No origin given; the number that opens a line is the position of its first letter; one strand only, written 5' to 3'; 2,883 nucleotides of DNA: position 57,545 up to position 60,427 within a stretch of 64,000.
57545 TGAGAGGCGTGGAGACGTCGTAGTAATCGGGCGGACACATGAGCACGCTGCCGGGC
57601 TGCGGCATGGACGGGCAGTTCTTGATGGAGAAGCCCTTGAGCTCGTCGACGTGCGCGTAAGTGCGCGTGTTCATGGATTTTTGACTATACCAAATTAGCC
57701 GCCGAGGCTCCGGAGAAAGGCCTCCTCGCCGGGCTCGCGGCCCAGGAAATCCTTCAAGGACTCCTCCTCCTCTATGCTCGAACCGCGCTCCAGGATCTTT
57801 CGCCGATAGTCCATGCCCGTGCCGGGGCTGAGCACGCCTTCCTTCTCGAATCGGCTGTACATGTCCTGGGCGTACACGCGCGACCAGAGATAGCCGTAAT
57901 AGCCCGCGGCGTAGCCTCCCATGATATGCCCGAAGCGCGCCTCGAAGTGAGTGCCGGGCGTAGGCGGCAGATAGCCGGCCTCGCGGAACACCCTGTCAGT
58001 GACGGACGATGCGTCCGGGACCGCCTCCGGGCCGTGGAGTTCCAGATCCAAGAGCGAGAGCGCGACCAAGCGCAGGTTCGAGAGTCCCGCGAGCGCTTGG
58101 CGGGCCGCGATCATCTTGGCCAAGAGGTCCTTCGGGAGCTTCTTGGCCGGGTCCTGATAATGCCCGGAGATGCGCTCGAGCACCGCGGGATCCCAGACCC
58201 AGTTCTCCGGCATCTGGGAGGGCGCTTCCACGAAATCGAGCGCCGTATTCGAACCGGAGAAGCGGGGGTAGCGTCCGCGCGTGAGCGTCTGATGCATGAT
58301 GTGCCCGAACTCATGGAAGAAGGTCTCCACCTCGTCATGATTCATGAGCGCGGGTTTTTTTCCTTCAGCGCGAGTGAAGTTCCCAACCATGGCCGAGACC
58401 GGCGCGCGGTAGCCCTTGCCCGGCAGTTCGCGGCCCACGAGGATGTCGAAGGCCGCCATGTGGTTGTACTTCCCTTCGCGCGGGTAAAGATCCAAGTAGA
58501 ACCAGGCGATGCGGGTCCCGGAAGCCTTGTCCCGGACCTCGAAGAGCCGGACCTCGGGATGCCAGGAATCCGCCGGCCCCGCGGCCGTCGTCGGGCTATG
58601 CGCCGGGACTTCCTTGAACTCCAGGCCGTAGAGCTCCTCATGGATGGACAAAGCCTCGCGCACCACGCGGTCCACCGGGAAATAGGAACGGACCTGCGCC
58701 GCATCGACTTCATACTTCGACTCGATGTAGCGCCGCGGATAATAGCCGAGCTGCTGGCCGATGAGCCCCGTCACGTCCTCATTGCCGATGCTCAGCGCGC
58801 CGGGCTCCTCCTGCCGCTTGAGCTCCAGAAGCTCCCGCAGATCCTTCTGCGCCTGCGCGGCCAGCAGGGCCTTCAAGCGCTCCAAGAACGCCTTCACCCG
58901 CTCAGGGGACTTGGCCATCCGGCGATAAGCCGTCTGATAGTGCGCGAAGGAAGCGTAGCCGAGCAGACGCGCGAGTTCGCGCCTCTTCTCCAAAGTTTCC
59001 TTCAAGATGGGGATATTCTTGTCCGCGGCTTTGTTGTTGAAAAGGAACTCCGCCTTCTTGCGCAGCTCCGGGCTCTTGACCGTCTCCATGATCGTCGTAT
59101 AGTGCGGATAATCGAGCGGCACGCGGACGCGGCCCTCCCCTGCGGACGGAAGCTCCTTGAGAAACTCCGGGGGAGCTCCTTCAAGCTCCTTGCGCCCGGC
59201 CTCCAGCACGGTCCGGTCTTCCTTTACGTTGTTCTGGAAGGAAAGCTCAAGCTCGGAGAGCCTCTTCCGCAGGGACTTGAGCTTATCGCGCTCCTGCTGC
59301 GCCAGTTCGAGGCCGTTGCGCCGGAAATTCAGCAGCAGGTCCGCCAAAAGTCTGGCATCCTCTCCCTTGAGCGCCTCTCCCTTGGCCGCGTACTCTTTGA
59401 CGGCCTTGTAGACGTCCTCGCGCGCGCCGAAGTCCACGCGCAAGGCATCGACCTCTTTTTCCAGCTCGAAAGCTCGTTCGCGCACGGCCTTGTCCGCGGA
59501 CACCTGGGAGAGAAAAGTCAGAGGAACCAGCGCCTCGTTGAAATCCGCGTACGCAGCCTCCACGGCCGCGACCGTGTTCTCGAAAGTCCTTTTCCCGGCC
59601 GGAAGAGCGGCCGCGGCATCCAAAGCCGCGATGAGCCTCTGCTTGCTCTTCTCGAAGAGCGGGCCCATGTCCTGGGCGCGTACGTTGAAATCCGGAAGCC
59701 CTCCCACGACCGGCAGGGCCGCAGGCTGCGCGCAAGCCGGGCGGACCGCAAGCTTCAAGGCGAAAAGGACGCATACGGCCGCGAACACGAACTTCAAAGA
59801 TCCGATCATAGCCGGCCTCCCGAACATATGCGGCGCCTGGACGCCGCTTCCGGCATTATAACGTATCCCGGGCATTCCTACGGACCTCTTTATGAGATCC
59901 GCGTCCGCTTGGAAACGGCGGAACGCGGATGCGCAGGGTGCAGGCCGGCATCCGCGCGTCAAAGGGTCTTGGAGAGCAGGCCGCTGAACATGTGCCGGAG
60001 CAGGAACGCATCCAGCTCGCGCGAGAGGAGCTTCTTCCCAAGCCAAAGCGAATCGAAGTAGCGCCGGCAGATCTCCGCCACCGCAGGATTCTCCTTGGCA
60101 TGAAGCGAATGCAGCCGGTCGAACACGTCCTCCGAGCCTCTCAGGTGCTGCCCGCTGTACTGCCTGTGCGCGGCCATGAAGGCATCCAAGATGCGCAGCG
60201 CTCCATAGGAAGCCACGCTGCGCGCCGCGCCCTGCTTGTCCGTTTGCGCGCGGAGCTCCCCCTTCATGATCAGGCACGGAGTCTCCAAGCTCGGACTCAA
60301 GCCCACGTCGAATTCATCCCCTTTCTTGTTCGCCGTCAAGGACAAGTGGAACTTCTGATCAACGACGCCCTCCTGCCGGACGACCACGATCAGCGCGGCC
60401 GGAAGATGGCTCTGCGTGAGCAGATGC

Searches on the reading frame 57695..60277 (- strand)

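Call 70: search_protein_families(library=pfam, proteins=[window:57695-60277:-], max_evalue=0.000001)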
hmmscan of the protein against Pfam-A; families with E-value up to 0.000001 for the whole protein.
window:57695-60277:- (860 aa): 1 family
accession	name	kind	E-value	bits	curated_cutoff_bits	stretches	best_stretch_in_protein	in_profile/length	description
PF01432.26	Peptidase_M3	-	1.5e-115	387.6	27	1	397-859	2-456/457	Peptidase family M3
